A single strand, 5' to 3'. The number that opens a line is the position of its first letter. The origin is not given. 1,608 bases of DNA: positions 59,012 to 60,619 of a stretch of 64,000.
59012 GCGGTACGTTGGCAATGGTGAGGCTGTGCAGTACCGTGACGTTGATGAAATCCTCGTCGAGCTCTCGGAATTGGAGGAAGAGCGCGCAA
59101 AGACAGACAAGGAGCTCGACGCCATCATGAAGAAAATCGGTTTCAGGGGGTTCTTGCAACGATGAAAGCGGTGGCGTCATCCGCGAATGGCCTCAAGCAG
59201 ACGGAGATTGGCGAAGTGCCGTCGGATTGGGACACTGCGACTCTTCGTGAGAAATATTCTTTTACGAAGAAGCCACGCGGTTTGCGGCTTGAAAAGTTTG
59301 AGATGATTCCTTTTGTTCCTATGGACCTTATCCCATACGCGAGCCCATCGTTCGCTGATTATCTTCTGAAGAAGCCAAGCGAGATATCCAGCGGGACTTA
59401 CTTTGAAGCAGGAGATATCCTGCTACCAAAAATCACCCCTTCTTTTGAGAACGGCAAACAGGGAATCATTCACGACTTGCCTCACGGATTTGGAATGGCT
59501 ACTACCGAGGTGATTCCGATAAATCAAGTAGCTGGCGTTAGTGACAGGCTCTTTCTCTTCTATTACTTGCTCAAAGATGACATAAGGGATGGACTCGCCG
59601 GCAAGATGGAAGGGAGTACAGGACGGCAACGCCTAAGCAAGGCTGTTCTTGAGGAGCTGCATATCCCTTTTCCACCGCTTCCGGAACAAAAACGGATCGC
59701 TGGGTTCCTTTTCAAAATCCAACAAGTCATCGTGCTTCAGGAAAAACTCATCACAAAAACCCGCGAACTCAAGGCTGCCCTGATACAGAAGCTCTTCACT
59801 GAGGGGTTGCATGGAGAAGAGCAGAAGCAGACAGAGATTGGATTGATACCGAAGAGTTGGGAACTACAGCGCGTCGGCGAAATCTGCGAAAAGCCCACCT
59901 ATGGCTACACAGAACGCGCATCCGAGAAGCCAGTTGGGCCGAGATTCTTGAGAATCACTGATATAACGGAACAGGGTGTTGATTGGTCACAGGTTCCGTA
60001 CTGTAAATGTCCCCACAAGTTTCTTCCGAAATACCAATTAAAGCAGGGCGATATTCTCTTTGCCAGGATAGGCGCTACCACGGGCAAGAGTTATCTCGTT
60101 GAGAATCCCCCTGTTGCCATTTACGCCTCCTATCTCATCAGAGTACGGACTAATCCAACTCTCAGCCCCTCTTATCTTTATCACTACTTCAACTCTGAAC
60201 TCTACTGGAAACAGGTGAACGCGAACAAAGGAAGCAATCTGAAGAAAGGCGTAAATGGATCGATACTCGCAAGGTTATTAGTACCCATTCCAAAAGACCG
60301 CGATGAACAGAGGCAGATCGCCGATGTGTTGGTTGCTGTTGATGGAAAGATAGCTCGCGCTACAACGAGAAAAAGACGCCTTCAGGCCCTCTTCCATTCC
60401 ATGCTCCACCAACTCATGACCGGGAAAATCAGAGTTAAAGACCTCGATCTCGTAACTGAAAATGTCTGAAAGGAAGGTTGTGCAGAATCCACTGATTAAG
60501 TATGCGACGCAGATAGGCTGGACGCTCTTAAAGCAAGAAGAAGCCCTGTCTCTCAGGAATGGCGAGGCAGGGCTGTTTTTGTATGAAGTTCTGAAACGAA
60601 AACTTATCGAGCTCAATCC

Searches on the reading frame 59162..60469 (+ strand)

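Call 76: search_protein_families(library=pfam, proteins=[window:59162-60469:+], max_evalue=0.0001)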
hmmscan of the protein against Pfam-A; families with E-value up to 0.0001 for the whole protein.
window:59162-60469:+ (435 aa): 1 family
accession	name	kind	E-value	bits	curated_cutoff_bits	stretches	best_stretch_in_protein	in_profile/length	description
PF01420.25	Methylase_S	-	3.3e-23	83.2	22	2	230-406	1-165/168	Type I restriction modification DNA specificity domain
